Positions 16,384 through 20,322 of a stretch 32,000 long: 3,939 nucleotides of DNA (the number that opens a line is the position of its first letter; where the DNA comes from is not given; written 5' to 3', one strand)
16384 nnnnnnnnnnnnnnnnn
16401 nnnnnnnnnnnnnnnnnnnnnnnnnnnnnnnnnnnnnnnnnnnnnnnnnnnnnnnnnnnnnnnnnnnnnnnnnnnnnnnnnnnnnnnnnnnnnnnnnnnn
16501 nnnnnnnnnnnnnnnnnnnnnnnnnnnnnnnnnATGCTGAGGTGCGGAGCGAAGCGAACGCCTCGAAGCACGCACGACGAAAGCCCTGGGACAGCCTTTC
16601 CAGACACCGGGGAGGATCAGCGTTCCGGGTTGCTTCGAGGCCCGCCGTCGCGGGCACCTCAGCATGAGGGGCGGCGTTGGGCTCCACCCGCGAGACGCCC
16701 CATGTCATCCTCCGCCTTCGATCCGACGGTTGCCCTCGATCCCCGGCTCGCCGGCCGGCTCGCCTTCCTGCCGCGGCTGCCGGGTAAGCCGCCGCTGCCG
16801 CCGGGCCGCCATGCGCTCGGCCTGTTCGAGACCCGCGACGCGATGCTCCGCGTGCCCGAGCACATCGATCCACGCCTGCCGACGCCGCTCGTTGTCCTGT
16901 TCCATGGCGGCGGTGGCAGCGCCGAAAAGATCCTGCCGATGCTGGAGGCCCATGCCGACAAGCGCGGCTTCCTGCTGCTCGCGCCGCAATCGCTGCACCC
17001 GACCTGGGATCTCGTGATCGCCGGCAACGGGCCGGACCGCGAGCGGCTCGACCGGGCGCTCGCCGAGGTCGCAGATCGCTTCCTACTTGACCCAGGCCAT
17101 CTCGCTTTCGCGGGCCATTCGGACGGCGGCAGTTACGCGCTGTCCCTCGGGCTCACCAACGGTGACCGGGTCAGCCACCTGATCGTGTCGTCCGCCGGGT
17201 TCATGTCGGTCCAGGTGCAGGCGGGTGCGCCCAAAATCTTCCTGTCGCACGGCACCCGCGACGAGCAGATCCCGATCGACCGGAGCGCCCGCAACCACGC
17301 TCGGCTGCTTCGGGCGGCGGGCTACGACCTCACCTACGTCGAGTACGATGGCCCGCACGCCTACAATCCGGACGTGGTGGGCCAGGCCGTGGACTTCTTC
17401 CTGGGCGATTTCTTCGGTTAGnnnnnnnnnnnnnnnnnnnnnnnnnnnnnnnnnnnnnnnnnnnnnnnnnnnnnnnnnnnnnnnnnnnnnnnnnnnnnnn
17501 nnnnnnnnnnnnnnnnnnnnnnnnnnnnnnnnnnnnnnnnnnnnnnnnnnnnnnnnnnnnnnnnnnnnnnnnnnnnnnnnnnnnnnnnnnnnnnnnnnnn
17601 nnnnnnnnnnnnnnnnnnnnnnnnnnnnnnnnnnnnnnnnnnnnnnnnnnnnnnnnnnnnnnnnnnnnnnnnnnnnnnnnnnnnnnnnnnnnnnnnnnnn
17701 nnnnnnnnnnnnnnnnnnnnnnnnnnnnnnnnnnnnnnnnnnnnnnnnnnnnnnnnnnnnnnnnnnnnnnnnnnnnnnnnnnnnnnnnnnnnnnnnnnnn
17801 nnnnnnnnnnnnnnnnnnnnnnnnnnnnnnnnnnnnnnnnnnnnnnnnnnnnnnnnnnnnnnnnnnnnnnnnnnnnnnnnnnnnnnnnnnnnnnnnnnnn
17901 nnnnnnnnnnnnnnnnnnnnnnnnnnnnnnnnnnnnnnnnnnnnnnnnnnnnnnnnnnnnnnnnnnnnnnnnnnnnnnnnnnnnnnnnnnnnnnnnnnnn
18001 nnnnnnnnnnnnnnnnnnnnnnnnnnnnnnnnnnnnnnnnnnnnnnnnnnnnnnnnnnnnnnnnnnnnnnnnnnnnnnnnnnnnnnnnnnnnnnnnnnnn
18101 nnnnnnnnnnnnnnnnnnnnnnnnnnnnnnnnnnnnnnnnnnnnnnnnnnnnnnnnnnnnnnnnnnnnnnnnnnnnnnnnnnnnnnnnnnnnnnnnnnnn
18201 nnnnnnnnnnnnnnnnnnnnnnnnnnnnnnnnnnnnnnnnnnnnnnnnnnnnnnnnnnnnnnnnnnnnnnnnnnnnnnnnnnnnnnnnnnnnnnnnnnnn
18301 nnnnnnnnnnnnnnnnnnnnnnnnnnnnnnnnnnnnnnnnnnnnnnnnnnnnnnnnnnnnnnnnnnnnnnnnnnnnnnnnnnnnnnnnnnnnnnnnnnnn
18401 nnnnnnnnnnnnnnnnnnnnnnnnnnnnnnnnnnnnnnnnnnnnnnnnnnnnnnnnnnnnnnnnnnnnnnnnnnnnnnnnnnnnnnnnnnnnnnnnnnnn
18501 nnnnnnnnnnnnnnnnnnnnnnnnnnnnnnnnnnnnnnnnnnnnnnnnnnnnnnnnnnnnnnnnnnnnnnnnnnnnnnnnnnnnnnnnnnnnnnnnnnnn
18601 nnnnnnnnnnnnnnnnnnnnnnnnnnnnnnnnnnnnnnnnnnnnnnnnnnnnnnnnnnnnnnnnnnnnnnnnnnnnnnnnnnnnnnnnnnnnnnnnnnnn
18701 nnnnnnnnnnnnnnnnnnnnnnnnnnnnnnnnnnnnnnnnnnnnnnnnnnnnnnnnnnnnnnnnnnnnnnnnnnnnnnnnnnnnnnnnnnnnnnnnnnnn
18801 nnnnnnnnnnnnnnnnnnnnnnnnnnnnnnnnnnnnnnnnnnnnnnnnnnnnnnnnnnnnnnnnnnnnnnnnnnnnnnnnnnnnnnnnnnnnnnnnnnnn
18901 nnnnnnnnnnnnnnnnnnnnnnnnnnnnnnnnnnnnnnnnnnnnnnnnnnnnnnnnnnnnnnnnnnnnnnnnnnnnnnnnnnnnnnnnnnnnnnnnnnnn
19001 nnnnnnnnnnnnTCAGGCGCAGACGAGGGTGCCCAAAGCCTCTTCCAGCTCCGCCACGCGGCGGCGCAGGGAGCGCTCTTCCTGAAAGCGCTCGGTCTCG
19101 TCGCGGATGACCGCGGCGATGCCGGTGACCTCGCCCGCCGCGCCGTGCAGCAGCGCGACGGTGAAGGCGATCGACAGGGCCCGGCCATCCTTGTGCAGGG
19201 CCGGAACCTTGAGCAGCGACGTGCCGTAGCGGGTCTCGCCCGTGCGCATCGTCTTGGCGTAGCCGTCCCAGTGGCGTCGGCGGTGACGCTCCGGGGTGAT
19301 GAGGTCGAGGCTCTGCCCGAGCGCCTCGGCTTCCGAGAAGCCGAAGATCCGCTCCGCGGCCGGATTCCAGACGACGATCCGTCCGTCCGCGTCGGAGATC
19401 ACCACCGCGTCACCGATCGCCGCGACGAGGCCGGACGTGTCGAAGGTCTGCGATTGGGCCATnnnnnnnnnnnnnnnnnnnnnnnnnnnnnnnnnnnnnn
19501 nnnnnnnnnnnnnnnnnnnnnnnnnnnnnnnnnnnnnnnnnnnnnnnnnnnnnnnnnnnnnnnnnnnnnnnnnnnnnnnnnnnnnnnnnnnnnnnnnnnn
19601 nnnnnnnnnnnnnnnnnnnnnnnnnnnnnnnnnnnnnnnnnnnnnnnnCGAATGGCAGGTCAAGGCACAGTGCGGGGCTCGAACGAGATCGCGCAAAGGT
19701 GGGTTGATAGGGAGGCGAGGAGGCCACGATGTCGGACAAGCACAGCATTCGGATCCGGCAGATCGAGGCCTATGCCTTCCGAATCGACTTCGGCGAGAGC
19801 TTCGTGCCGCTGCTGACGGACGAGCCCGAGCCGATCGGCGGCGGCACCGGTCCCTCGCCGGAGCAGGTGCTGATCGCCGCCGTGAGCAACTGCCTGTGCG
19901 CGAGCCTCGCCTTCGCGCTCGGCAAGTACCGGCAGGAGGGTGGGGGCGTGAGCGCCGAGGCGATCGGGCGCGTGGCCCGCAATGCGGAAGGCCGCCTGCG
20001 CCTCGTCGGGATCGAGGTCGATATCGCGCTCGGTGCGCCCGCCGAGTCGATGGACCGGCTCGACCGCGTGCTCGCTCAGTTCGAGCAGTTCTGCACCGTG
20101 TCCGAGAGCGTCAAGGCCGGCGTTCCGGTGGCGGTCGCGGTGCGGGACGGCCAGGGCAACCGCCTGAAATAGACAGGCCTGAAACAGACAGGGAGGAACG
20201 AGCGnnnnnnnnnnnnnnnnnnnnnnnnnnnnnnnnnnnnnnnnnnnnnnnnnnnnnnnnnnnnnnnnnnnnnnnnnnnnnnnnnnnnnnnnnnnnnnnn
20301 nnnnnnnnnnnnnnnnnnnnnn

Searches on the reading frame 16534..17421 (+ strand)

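Call 5: search_protein_families(library=pfam, proteins=[window:16534-17421:+], max_evalue=0.001)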
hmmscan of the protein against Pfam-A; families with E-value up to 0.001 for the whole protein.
window:16534-17421:+ (295 aa): 3 families
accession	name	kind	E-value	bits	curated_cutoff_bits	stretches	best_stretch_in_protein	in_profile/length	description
PF20434.5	BD-FAE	-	9.6e-05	22.4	26.8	0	227-256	184-213/215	BD-FAE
PF02230.22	Abhydrolase_2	-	0.00029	21.2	23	0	186-287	103-211/217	Phospholipase/Carboxylesterase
PF00326.27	Peptidase_S9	-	0.00097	19.1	22.6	0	176-227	52-102/213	Prolyl oligopeptidase family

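Call 72: search_protein_families(library=ncbifam, proteins=[window:16705-17421:+], max_evalue=0.00001)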
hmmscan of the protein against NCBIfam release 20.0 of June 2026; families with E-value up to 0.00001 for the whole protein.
window:16705-17421:+ (238 aa): 1 family
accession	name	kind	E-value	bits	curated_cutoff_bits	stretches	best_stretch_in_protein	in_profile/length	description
NF050058.1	e_dPHAscl_type1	hypoth_equivalog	9e-12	45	150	1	44-155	8-128/276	extracellular catalytic domain type 1 short-chain-length polyhydroxyalkanoate depolymerase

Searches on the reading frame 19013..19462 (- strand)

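Call 71: search_protein_families(library=pfam, proteins=[window:19013-19462:-], max_evalue=0.001)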
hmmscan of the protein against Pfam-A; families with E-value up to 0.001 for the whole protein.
window:19013-19462:- (149 aa): 5 families
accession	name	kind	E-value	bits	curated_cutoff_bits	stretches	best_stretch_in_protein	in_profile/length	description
PF00989.32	PAS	-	1.7e-15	57.4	22.6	1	11-121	5-112/113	PAS fold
PF08448.16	PAS_4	-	9.1e-13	48.8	23.1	1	15-125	3-108/110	PAS fold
PF13426.13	PAS_9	-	1.4e-11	45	27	1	18-124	2-103/103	PAS domain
PF13188.13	PAS_8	-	3.2e-07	30.4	21.8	1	12-60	6-55/65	PAS domain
PF08447.18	PAS_3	-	0.00016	22.3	25.6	1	30-117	2-87/89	PAS fold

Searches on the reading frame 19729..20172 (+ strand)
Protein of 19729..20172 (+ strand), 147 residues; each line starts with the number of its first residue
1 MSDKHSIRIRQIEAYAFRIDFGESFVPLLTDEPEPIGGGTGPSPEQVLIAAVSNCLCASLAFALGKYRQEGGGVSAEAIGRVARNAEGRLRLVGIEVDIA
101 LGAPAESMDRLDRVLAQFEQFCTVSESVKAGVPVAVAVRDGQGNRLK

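Call 71: search_protein_families(library=pfam, proteins=[window:19729-20172:+], max_evalue=0.001)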
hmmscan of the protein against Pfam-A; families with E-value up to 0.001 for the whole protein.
window:19729-20172:+ (147 aa): 1 family
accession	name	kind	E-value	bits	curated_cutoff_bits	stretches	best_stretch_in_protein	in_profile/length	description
PF02566.24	OsmC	-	2e-12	47.8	27.5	1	37-136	1-99/100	OsmC-like protein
